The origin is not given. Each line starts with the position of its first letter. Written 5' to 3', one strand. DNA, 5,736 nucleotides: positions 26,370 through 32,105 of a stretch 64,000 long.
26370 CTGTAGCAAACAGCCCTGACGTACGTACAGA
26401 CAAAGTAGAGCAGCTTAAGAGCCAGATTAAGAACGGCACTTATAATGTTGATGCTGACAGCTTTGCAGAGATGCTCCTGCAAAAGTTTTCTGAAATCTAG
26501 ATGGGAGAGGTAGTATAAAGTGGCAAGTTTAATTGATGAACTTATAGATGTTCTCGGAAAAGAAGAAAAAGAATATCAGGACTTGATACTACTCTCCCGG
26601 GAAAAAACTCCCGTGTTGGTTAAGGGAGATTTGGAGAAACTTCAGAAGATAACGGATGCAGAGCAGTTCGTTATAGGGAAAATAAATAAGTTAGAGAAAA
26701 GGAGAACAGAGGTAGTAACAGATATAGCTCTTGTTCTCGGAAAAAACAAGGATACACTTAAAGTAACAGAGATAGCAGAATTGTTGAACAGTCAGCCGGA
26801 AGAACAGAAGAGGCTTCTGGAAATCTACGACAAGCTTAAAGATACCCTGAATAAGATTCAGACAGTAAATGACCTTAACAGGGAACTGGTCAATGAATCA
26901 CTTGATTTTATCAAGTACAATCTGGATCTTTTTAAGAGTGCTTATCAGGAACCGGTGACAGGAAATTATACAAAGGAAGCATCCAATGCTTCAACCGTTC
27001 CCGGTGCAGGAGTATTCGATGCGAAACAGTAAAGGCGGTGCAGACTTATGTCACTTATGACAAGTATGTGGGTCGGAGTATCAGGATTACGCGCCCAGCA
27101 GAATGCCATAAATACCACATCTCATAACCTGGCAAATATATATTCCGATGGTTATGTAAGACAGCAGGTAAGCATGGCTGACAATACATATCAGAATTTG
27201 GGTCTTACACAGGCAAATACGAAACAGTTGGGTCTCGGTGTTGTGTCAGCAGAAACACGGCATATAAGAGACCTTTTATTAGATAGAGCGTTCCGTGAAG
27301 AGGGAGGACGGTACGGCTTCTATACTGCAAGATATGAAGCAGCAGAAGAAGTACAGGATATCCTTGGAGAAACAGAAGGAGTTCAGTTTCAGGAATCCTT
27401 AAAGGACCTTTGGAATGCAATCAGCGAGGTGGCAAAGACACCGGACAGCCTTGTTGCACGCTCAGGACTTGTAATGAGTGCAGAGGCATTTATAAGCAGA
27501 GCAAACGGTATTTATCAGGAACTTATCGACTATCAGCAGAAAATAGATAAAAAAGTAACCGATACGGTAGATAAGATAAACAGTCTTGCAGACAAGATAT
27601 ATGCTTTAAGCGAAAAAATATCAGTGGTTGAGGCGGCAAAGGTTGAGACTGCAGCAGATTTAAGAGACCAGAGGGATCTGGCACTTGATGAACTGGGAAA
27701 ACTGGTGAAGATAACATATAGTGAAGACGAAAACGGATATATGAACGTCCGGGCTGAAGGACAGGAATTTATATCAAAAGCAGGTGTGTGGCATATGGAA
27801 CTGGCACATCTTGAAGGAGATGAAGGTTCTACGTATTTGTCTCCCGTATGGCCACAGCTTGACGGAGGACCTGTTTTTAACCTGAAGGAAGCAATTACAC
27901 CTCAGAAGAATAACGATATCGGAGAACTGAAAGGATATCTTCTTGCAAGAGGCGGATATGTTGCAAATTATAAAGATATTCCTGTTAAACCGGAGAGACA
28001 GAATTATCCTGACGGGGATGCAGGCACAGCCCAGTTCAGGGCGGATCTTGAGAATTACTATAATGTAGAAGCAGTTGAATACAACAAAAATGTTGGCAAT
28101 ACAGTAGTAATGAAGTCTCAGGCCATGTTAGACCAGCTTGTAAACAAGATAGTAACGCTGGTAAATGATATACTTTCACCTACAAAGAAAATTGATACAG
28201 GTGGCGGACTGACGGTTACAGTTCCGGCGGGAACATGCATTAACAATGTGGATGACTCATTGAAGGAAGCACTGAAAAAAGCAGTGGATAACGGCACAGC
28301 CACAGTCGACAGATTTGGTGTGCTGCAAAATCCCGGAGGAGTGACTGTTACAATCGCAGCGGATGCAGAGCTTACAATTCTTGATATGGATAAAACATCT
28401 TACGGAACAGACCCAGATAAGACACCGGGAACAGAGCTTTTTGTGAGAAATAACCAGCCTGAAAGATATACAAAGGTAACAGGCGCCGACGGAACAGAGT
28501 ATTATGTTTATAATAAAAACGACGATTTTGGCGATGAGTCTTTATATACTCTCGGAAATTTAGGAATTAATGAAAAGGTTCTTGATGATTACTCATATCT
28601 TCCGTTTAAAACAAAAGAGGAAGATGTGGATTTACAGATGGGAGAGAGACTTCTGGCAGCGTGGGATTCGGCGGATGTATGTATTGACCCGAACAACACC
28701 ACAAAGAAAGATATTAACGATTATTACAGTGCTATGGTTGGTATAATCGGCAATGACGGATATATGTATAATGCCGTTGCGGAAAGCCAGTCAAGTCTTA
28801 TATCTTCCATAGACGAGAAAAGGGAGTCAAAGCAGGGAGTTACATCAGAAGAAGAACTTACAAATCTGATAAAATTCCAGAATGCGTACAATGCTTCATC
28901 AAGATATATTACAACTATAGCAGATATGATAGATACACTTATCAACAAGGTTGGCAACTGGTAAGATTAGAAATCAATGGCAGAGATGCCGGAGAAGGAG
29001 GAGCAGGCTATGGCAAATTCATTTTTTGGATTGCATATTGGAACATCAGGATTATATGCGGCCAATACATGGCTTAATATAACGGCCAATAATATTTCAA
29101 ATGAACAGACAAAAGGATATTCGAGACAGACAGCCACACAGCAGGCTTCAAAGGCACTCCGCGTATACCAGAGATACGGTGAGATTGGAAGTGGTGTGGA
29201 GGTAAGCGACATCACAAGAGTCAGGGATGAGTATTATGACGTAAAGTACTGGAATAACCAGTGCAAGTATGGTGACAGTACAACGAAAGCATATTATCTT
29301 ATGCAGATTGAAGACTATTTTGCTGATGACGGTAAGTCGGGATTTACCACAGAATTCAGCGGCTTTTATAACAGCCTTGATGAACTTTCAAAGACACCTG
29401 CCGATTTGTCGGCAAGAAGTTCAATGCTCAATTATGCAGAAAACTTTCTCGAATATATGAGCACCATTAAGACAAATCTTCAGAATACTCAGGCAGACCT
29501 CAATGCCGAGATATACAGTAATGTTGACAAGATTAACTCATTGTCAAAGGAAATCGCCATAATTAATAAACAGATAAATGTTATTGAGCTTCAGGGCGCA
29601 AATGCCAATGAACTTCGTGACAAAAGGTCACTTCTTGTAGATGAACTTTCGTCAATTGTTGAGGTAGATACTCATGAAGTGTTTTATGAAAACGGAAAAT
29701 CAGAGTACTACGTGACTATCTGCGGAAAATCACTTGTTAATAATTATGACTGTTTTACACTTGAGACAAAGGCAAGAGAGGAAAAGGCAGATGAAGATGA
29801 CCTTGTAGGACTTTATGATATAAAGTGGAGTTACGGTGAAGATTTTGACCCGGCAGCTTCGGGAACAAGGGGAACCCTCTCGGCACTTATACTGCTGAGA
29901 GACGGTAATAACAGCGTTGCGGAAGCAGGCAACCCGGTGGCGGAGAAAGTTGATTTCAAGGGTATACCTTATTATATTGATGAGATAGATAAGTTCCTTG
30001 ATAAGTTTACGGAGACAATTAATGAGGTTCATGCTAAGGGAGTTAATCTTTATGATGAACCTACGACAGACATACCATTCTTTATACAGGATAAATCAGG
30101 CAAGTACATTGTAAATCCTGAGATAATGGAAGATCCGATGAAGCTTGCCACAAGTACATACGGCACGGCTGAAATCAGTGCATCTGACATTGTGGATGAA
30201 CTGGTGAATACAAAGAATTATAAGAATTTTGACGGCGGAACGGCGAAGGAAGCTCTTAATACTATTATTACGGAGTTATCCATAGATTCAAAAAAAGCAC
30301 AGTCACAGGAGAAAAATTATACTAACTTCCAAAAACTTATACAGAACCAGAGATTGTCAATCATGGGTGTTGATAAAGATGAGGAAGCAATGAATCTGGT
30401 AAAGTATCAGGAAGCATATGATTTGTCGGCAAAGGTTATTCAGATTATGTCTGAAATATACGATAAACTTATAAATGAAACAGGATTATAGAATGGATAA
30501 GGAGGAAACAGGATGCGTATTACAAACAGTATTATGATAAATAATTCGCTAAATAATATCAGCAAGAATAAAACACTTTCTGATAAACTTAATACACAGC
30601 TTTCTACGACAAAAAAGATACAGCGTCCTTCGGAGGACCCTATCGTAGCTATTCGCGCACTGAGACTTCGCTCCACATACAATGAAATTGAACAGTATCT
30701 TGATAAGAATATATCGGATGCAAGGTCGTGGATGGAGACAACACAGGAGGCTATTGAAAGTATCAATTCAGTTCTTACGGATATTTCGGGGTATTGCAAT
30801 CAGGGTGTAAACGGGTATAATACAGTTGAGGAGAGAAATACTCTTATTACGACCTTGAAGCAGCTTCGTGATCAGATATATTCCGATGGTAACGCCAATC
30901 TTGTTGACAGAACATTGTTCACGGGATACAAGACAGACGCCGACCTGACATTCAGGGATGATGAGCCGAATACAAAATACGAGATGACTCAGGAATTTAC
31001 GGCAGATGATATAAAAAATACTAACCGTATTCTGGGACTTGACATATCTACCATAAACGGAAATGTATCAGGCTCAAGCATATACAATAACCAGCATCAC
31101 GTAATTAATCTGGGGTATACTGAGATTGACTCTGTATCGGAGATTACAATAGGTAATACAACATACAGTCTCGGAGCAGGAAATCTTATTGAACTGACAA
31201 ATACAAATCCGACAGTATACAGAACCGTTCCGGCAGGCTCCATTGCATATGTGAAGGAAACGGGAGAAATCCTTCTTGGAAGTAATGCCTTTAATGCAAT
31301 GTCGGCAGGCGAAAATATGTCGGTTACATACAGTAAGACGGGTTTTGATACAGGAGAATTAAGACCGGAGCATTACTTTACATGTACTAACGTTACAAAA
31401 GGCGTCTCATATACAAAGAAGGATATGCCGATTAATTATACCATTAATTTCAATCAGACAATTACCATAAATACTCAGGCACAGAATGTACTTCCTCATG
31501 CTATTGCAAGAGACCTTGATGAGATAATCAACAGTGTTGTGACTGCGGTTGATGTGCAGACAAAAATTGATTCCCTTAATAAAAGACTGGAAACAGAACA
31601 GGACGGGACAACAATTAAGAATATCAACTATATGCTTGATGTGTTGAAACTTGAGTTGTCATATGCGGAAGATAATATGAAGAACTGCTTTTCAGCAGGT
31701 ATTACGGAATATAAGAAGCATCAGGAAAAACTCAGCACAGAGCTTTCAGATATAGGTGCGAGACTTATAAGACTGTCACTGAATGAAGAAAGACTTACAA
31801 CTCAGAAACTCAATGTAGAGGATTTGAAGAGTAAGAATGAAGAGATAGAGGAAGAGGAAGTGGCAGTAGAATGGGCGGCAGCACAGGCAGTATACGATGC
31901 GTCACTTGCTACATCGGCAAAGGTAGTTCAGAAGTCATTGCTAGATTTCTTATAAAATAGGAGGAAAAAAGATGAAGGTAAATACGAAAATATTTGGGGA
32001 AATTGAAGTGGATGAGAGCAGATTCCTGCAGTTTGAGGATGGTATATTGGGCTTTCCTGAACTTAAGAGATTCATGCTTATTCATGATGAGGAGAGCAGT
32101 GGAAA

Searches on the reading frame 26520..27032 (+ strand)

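Call 18: search_protein_families(library=pfam, proteins=[window:26520-27032:+], max_evalue=0.00001)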
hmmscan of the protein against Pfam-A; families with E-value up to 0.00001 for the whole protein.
window:26520-27032:+ (170 aa): 1 family
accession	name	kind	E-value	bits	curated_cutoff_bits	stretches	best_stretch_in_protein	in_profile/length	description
PF05130.17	FlgN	-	5.4e-27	95.5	30.5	1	1-156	1-145/147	FlgN protein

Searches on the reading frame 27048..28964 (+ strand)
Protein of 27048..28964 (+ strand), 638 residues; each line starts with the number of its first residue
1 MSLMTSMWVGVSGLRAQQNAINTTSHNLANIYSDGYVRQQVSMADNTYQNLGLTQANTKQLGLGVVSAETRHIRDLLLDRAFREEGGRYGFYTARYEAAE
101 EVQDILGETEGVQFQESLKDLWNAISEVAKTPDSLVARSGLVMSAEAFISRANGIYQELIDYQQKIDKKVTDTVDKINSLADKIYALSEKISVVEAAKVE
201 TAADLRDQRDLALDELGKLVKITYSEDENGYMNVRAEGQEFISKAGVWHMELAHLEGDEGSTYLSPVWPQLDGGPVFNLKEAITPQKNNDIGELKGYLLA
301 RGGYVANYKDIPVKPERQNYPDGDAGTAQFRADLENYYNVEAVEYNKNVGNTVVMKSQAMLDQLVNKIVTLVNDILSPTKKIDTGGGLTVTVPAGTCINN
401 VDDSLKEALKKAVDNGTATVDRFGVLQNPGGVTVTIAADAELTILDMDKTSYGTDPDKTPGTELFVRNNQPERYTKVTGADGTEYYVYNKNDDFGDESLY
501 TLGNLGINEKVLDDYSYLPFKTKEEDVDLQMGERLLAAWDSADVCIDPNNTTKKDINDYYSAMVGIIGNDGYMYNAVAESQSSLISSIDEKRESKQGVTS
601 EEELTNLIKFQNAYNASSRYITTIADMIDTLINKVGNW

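Call 18: search_protein_families(library=pfam, proteins=[window:27048-28964:+], max_evalue=0.00001)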
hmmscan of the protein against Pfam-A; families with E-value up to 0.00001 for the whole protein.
window:27048-28964:+ (638 aa): 2 families
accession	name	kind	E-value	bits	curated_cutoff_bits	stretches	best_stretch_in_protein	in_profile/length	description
PF22638.1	FlgK_D1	-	2.7e-34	119.2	28.6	1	100-310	2-193/233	Flagellar hook-associated protein FlgK helical domain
PF06429.18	Flg_bbr_C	-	5.4e-08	32.7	23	1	596-633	8-45/46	Flagellar basal body rod FlgEFG protein C-terminal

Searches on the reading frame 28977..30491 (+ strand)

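Call 18: search_protein_families(library=pfam, proteins=[window:28977-30491:+], max_evalue=0.00001)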
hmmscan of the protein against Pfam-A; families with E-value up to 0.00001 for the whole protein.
window:28977-30491:+ (504 aa): 2 families
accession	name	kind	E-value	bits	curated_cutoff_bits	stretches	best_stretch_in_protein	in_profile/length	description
PF22638.1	FlgK_D1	-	8e-44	150.4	28.6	1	109-365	2-231/233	Flagellar hook-associated protein FlgK helical domain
PF06429.18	Flg_bbr_C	-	4.7e-07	29.6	23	1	457-500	2-45/46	Flagellar basal body rod FlgEFG protein C-terminal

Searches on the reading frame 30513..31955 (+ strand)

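Call 18: search_protein_families(library=pfam, proteins=[window:30513-31955:+], max_evalue=0.00001)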
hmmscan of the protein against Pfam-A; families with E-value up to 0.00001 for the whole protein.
window:30513-31955:+ (480 aa): 1 family
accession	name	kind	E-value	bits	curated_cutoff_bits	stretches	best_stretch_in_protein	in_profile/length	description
PF00669.25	Flagellin_N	-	5.1e-14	52.9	26.6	1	4-123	2-120/139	Bacterial flagellin N-terminal helical region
